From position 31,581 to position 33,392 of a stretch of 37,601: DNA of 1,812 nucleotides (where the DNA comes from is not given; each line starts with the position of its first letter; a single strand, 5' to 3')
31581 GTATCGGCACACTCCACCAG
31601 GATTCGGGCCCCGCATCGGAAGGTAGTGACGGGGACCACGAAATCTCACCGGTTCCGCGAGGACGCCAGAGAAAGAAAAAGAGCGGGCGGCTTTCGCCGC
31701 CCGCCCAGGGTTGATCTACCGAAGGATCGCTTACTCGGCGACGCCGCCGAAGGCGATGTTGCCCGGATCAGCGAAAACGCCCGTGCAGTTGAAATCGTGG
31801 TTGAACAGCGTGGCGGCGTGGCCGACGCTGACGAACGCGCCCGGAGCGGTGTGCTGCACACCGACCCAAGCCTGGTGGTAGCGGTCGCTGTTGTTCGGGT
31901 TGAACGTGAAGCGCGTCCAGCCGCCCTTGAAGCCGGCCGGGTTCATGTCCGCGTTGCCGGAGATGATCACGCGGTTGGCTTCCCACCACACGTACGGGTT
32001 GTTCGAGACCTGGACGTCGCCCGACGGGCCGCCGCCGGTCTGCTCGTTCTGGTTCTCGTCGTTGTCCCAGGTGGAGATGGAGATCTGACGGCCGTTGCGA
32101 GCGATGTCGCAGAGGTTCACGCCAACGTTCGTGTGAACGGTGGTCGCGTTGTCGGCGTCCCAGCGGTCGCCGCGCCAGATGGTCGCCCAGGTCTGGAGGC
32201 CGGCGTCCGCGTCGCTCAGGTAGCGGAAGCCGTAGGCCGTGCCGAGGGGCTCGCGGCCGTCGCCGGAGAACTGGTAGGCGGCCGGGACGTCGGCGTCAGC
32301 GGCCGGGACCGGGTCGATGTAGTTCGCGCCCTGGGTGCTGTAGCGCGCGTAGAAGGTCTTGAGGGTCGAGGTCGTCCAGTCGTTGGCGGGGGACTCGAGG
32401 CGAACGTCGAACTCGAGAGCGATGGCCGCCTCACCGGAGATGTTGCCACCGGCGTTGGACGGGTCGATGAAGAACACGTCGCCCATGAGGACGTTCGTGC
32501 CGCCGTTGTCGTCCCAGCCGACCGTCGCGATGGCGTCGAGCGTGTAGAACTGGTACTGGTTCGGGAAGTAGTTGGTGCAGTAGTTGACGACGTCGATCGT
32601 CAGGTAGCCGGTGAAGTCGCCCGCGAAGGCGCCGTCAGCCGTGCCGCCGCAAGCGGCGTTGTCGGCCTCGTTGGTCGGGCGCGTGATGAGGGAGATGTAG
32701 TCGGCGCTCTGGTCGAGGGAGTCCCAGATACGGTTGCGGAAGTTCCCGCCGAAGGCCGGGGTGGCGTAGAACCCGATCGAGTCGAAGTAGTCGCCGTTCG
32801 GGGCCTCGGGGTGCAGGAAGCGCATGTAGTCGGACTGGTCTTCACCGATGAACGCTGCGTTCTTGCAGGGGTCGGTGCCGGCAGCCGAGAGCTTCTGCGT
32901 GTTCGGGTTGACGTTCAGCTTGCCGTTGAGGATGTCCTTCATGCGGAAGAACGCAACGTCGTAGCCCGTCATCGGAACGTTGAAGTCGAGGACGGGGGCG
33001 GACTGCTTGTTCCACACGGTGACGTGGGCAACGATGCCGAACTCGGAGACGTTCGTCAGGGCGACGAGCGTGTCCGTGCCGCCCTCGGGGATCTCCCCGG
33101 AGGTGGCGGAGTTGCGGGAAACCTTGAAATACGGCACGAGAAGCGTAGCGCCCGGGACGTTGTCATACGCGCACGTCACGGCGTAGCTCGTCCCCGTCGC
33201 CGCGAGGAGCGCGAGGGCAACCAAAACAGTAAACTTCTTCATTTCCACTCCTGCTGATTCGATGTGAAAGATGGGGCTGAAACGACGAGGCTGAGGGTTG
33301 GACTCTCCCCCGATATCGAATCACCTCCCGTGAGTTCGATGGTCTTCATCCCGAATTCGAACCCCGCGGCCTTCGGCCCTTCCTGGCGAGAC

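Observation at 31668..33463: Compositionally distinct, self-contained gene for an orphan 503-aa secreted protein with hallmarks of very high expression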

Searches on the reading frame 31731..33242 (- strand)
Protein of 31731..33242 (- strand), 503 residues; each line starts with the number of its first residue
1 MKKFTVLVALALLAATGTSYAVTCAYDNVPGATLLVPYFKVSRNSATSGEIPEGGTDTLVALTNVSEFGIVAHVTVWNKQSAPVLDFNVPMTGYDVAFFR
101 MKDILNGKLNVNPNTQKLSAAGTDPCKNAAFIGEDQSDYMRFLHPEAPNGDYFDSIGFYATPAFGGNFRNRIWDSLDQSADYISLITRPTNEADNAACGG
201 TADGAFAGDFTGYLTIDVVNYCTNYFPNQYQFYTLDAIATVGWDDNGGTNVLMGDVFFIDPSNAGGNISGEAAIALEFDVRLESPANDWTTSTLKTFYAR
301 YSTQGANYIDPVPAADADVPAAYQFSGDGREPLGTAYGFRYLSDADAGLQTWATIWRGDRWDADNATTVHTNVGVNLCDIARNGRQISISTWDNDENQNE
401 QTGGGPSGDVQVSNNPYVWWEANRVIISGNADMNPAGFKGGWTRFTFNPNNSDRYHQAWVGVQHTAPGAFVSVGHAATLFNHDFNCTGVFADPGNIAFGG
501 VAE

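Call 4: search_protein_families(library=pfam, proteins=[window:31731-33242:-], max_evalue=10)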
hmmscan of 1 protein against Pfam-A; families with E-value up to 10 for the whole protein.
window:31731-33242:- (503 aa): 0 families

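Call 5: search_protein_families(library=ncbifam, proteins=[window:31731-33242:-], max_evalue=10)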
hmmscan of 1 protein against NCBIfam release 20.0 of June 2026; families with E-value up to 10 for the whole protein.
window:31731-33242:- (503 aa): 0 families

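Call 6: search_solved_structures(query=window:31731-33242:-, max_evalue=10)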
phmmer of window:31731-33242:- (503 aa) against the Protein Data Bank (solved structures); distinct sequences matched with E-value up to 10: 13.
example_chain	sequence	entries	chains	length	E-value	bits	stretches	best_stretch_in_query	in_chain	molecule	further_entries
5fce_A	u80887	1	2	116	0.89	11.5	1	234-266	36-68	LPXTG family cell surface protein Fms2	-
7msc_x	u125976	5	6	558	1.1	11.2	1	119-202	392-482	Energy-dependent translational throttle protein EttA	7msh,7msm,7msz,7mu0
2z90_A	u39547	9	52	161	1.3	10.9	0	154-178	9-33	Starvation-inducible DNA-binding protein or fine tangled pili major subunit | Putative starvation-induced DNA protecting protein/Ferritin and Dps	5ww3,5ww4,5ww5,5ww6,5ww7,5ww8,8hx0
4m35_A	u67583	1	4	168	1.4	10.8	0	154-178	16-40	Putative starvation-induced DNA protecting protein/Ferritin and Dps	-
4m32_A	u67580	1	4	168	1.4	10.8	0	154-178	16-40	Putative starvation-induced DNA protecting protein/Ferritin and Dps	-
5ww9_A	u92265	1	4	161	1.4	10.8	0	154-178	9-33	Putative starvation-induced DNA protecting protein/Ferritin and Dps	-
4m34_A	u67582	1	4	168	1.4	10.8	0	154-178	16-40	Putative starvation-induced DNA protecting protein/Ferritin and Dps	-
4m33_A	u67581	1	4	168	1.4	10.8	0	154-178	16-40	Putative starvation-induced DNA protecting protein/Ferritin and Dps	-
6yp9_B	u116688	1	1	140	1.8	10.5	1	131-175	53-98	Twinfilin-1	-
6rsw_B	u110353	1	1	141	1.8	10.5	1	131-175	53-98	Twinfilin-1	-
2hd7_A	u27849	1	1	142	1.8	10.5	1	131-175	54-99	Twinfilin-1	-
2d8b_A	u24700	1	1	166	2.3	10.1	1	131-175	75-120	Twinfilin-1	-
3daw_B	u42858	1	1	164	2.4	10.1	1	131-175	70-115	Twinfilin-1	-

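Call 7: find_homologous_proteins(query=window:31731-33242:-, max_evalue=0.001)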
Query window:31731-33242:- (503 aa): 301 proteins with E <= 0.001 among 8000 candidates; the best 120 are listed.
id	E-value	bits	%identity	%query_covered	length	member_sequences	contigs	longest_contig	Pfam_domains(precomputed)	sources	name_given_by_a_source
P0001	0.0e+0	1170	100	100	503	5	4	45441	-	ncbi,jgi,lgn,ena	-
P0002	1.4e-279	946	81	100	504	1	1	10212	-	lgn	-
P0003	4.9e-277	938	82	99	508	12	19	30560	-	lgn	-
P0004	1.8e-270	916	79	99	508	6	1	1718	-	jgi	jgi:hypothetical protein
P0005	4.4e-267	905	78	100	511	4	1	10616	-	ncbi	-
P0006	5.7e-255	865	76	100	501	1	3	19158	-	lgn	-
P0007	1.1e-225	769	70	99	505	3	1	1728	-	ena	-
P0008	3.8e-222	757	69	99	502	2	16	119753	-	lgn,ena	-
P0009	1.4e-220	752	68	99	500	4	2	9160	-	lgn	-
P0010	8.9e-219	746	67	100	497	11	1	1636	-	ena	-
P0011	2.0e-218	745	67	100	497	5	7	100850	-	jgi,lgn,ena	-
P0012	6.5e-217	740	68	99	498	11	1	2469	-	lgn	-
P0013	9.6e-215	732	66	100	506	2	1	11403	-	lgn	-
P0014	1.5e-212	725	66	99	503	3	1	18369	-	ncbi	-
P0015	2.2e-211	721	65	100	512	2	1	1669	-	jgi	jgi:hypothetical protein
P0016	7.9e-211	719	66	100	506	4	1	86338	-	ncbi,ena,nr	ncbi:MAG: hypothetical protein IPN03_24270 [Holophagales bacterium]|nr:hypothetical protein [Holopha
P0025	2.3e-182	626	59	100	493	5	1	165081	-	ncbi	ncbi:MAG: hypothetical protein ACYC4P_09745 [Thermoanaerobaculia bacterium]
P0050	3.4e-136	473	50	98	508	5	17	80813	-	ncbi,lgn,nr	ncbi:hypothetical protein FBQ97_01110 [Acidobacteria bacterium ACD]|nr:MAG: hypothetical protein EDX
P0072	3.5e-130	453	48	97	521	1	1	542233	-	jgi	jgi:hypothetical protein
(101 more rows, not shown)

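Call 17: find_encoding_contigs(protein=P0001, flank=10000, max_places=4)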
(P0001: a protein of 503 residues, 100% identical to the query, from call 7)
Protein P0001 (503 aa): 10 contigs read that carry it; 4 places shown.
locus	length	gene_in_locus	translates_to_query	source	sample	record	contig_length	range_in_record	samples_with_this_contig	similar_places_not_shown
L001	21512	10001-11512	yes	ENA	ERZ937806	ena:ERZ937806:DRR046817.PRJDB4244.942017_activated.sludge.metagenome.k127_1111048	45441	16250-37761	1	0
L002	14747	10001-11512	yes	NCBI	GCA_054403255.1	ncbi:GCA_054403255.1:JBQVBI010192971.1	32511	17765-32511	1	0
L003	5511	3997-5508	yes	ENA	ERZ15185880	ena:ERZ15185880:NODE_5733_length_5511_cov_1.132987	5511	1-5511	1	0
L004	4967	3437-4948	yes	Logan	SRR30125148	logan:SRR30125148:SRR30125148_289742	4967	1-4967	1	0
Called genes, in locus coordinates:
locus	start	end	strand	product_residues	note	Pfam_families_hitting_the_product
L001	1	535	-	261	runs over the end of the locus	PF18912:DZR_2, PF00156:Pribosyltran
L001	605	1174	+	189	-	PF13505:OMP_b-brl (weak)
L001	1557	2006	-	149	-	PF12802:MarR_2 (weak), PF13404:HTH_AsnC-type, PF13412:HTH_24, PF24034:DUF7343 (weak), PF01047:MarR, PF01037:AsnC_trans_reg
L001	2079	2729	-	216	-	PF00483:NTP_transferase, PF24894:Hexapep_GlmU, PF25247:LbH_GLGC (faint)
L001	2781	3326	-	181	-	PF00483:NTP_transferase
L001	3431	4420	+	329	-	PF00226:DnaJ, PF01556:DnaJ_C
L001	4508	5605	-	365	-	-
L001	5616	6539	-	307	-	PF00515:TPR_1 (faint), PF07719:TPR_2 (faint), PF13424:TPR_12 (faint), PF13181:TPR_8 (faint), PF17874:TPR_MalT (faint)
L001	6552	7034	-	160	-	PF13744:HTH_37 (faint), PF12844:HTH_19, PF13560:HTH_31, PF01381:HTH_3, PF13443:HTH_26, PF22495:HTH_92 (weak)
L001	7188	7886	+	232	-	PF01061:ABC2_membrane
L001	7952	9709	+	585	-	PF01839:FG-GAP (faint), PF13517:FG-GAP_3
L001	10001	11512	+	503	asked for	-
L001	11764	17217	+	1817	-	-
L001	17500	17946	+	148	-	PF12833:HTH_18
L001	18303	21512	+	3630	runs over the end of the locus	?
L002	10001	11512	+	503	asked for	-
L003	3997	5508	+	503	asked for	-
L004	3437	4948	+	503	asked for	-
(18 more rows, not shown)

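Call 19: find_encoding_contigs(protein=P0025, flank=10000, max_places=2)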
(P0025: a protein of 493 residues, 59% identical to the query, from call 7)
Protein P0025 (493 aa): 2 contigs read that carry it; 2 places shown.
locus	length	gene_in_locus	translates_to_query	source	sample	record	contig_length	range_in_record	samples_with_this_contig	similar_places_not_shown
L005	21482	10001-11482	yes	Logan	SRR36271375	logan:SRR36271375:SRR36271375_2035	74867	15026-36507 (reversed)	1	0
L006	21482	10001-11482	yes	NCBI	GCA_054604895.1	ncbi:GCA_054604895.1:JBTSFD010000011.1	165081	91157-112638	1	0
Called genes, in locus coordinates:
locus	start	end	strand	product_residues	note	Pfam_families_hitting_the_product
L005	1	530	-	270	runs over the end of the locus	PF18912:DZR_2 (weak), PF00156:Pribosyltran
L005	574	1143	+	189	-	PF13505:OMP_b-brl (faint)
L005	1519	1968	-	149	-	PF12802:MarR_2 (weak), PF13404:HTH_AsnC-type, PF13412:HTH_24, PF24034:DUF7343 (weak), PF01047:MarR, PF01037:AsnC_trans_reg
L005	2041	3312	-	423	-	PF00483:NTP_transferase, PF24894:Hexapep_GlmU, PF25247:LbH_GLGC (faint)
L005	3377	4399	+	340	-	PF00226:DnaJ, PF01556:DnaJ_C, PF27659:CHP02642 (weak)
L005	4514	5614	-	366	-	-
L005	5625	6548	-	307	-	PF13176:TPR_7 (faint), PF13424:TPR_12 (faint), PF07719:TPR_2 (faint)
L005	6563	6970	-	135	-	PF01381:HTH_3, PF13443:HTH_26 (weak), PF13560:HTH_31 (weak)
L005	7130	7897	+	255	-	PF01061:ABC2_membrane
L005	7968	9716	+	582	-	PF13517:FG-GAP_3, PF01839:FG-GAP (weak), PF13517:FG-GAP_3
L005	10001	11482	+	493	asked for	-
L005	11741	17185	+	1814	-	PF00801:PKD (weak), PF18911:PKD_4 (weak), PF00801:PKD, PF18911:PKD_4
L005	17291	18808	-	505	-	PF01564:Spermine_synth (weak)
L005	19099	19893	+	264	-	PF01695:IstB_IS21 (faint), PF02562:PhoH, PF13604:AAA_30, PF13245:AAA_19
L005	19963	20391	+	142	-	PF02130:YbeY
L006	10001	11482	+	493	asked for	-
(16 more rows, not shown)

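Call 20: find_encoding_contigs(protein=P0072, flank=10000, max_places=2)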
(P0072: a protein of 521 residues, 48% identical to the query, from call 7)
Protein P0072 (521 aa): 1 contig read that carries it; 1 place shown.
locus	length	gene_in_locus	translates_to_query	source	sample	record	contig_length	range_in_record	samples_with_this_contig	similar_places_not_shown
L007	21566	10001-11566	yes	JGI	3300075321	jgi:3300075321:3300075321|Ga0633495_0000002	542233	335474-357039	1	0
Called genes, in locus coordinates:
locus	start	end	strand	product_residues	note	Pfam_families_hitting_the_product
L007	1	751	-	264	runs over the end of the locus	PF18912:DZR_2 (weak), PF00156:Pribosyltran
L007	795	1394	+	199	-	PF13505:OMP_b-brl (weak)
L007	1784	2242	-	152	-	PF01047:MarR (weak), PF12802:MarR_2 (weak), PF13404:HTH_AsnC-type, PF13412:HTH_24, PF01037:AsnC_trans_reg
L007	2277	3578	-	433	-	PF00483:NTP_transferase, PF25084:LbH_EIF2B (weak), PF24894:Hexapep_GlmU, PF25247:LbH_GLGC (faint)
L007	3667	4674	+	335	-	PF00226:DnaJ, PF01556:DnaJ_C, PF27659:CHP02642 (weak)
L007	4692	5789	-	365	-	-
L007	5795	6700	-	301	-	PF13424:TPR_12 (faint)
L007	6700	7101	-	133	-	PF13744:HTH_37 (weak), PF13560:HTH_31, PF01381:HTH_3, PF12844:HTH_19, PF13443:HTH_26, PF22495:HTH_92 (weak)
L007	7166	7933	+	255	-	PF01061:ABC2_membrane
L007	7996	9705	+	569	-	PF01839:FG-GAP (faint), PF12256:TcdB_toxin_midN (faint), PF13517:FG-GAP_3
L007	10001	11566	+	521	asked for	-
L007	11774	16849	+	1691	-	-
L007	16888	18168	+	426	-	PF00005:ABC_tran, PF14524:Wzt_C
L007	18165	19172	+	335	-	PF20706:GT4-conflict (weak), PF00534:Glycos_transf_1, PF13692:Glyco_trans_1_4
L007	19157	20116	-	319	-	PF13527:Acetyltransf_9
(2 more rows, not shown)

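Call 21: find_encoding_contigs(protein=P0008, flank=10000, max_places=2)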
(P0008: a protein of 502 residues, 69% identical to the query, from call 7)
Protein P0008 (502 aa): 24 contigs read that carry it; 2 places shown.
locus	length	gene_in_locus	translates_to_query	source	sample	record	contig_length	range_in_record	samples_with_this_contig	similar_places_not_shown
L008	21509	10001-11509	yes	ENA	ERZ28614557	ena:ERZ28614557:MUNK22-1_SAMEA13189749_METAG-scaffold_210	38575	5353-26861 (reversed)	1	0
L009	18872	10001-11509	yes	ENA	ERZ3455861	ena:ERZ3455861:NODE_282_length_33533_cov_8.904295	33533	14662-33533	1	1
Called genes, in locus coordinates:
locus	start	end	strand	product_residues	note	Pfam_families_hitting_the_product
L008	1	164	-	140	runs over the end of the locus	PF00156:Pribosyltran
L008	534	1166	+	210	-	-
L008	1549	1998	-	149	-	PF12802:MarR_2 (weak), PF13404:HTH_AsnC-type, PF13412:HTH_24, PF24034:DUF7343 (weak), PF01047:MarR, PF01037:AsnC_trans_reg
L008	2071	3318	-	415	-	PF00483:NTP_transferase, PF25247:LbH_GLGC (faint), PF24894:Hexapep_GlmU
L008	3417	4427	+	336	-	PF00226:DnaJ, PF01556:DnaJ_C, PF27659:CHP02642 (weak)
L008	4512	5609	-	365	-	-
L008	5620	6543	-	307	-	PF07719:TPR_2 (faint), PF13424:TPR_12 (faint)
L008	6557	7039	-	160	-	PF13744:HTH_37 (weak), PF12844:HTH_19, PF13560:HTH_31, PF01381:HTH_3, PF13443:HTH_26, PF22495:HTH_92 (weak)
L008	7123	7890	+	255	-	PF01061:ABC2_membrane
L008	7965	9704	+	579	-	PF12256:TcdB_toxin_midN (faint), PF01839:FG-GAP (faint), PF13517:FG-GAP_3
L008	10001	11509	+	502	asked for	-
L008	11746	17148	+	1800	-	PF18911:PKD_4 (weak), PF00801:PKD, PF18911:PKD_4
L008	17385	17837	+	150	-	PF12833:HTH_18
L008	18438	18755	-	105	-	-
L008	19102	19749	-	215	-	-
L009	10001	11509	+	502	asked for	-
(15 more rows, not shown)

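Call 22: predict_structure(alignment_id=A1)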
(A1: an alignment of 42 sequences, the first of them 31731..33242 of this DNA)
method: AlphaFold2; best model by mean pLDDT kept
length: 503 residues; sequences in the alignment: 42
mean_pLDDT: 76.4   pTM: 0.83
mean pLDDT of the five models: 76.4, 75.8, 72.4, 71.9, 68.4
residues with pLDDT >= 90: 156; 70-90: 193; 50-70: 84; < 50: 70
segments of 3 or more residues with pLDDT < 50: 1-27, 303-314, 401-407, 482-503
pLDDT, mean of each block of 10 residues (from residue 1): 40 31 45 91 87 93 92 94 94 96 96 94 93 91 91 93 91 86 85 77 82 94 89 84 64 90 70 82 59 62 43 60 74 85 87 85 59 60 79 80 47 79 90 89 86 79 77 65 41 34 29
secondary structure, 60 per line:
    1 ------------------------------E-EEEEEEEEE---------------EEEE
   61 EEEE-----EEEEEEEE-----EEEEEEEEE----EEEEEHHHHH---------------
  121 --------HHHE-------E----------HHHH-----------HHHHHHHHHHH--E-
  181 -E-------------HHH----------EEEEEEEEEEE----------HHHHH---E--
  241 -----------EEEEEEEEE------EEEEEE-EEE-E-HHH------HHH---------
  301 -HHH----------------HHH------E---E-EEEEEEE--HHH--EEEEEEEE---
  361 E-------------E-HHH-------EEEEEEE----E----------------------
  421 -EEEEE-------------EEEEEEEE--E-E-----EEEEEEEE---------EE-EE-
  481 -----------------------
elements in order: E33-41 E57-64 E70-77 E83-91 E96-100 H101-105 H151-154 H166-176 E209-219 H230-234 E252-260 E267-272 E274-276 E336-342 E350-357 E387-393 E422-426 E440-447 E458-465

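Call 24: search_protein_representatives(alignment_id=A1)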
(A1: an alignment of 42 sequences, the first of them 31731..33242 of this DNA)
Query: 42 sequences, 509 profile positions. Proteins with E-value up to 0.001 (for the whole library): 1367; up to 1e-10: 939; up to 1e-30: 177. The best 150 are listed.
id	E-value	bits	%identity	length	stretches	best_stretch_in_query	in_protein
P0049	1.9e-223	759.4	-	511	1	1-506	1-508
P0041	5.7e-212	721.5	-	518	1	1-495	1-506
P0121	2.2e-211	719.6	-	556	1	1-503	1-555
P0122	7.5e-196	668.4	-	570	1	1-494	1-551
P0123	5.0e-187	639.3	-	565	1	1-502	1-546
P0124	4.7e-175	599.8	-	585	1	1-501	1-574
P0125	3.0e-174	597.1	-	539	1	1-505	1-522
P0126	5.3e-172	589.7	-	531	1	29-502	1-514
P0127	1.8e-165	568.2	-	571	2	1-290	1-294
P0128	8.7e-162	556.0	-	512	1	6-504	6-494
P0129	3.2e-151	521.1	-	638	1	1-495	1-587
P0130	7.5e-144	496.8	-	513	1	10-484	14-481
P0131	2.7e-139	481.8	-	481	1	4-497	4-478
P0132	1.8e-138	479.1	-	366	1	1-337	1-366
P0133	7.3e-134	463.9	-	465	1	1-306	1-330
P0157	7.6e-61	223.0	-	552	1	1-494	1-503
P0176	2.2e-49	185.1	-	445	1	1-493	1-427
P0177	4.8e-47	177.4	-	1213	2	28-181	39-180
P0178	2.5e-46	175.1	-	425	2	1-115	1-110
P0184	5.0e-44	167.5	-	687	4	26-109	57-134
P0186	2.4e-43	165.2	-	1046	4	8-107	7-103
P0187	4.0e-43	164.5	-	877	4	24-106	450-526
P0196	4.2e-41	157.8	-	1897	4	18-110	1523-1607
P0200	1.7e-40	155.8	-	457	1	1-491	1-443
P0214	9.5e-38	146.8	-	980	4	24-116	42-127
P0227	2.0e-36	142.4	-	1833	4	29-115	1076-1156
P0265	1.9e-33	132.6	-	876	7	23-124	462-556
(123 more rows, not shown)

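Call 25: fold_search(model_id=the predicted structure, library=pdb)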
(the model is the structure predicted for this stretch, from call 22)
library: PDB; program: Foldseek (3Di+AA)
matches with E <= 10: 823; with E <= 0.001: 0
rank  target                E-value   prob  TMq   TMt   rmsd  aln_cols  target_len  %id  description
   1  6t0q_A                1.3e-02  0.09  0.10  0.13  21.0       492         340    7  Pleurotus Ostreatus Lectin (POL), apo form (released 2020-02-19)
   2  1nc7_D                3.2e-02  0.98  0.18  0.67   9.2       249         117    6  Crystal Structure of Thermotoga maritima 1070 (released 2003-07-01)
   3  5a33_B                3.6e-02  0.03  0.08  0.10  22.1       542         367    8  Electron cryo-microscopy of Cowpea Mosaic Virus (CPMV) empty virus like particle (eVLP) (released 2015-12-23)
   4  8xc1_A                3.8e-02  0.11  0.12  0.10  21.1       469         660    9  C. elegans SID1 in complex with dsRNA (released 2024-06-05)
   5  6t1d_A                3.8e-02  0.08  0.12  0.16  21.2       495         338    7  Pleurotus Ostreatus Lectin (POL), compelx with melibiose (released 2020-02-19)
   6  1nc7_B                4.0e-02  0.99  0.19  0.72   8.5       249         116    6  Crystal Structure of Thermotoga maritima 1070 (released 2003-07-01)
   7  4z14_D                4.8e-02  0.15  0.12  0.12  19.3       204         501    9  Recombinantly expressed latent aurone synthase (polyphenol oxidase) (released 2016-06-29)
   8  8a1a_A                4.8e-02  0.07  0.13  0.07  20.2       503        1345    8  Structure of a leucinostatin derivative determined by host lattice display : L1F11V1 construct (released 2022-12-07)
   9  4z14_F                5.4e-02  0.16  0.12  0.12  21.4       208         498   10  Recombinantly expressed latent aurone synthase (polyphenol oxidase) (released 2016-06-29)
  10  1nc7_A                8.1e-02  0.96  0.17  0.68   9.0       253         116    7  Crystal Structure of Thermotoga maritima 1070 (released 2003-07-01)
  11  4h3w_B                8.1e-02  0.04  0.09  0.14  25.0       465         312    9  Crystal structure of a putative secreted protein (BDI_1231) from Parabacteroides distasonis ATCC 8503 at 2.00 A resolu (released 2012-11-14)
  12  4h3w_A                8.6e-02  0.04  0.10  0.14  24.9       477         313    9  Crystal structure of a putative secreted protein (BDI_1231) from Parabacteroides distasonis ATCC 8503 at 2.00 A resolu (released 2012-11-14)
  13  8a19_A                1.1e-01  0.04  0.11  0.06  20.6       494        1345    8  Structure of a leucinostatin derivative determined by host lattice display : L1E4V1 construct (released 2022-12-07)
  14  6qfk_A                1.1e-01  0.04  0.11  0.06  20.5       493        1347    8  EngBF DARPin Fusion 4b G10 (released 2019-11-06)
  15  4z14_C                1.2e-01  0.12  0.12  0.12  19.5       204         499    9  Recombinantly expressed latent aurone synthase (polyphenol oxidase) (released 2016-06-29)
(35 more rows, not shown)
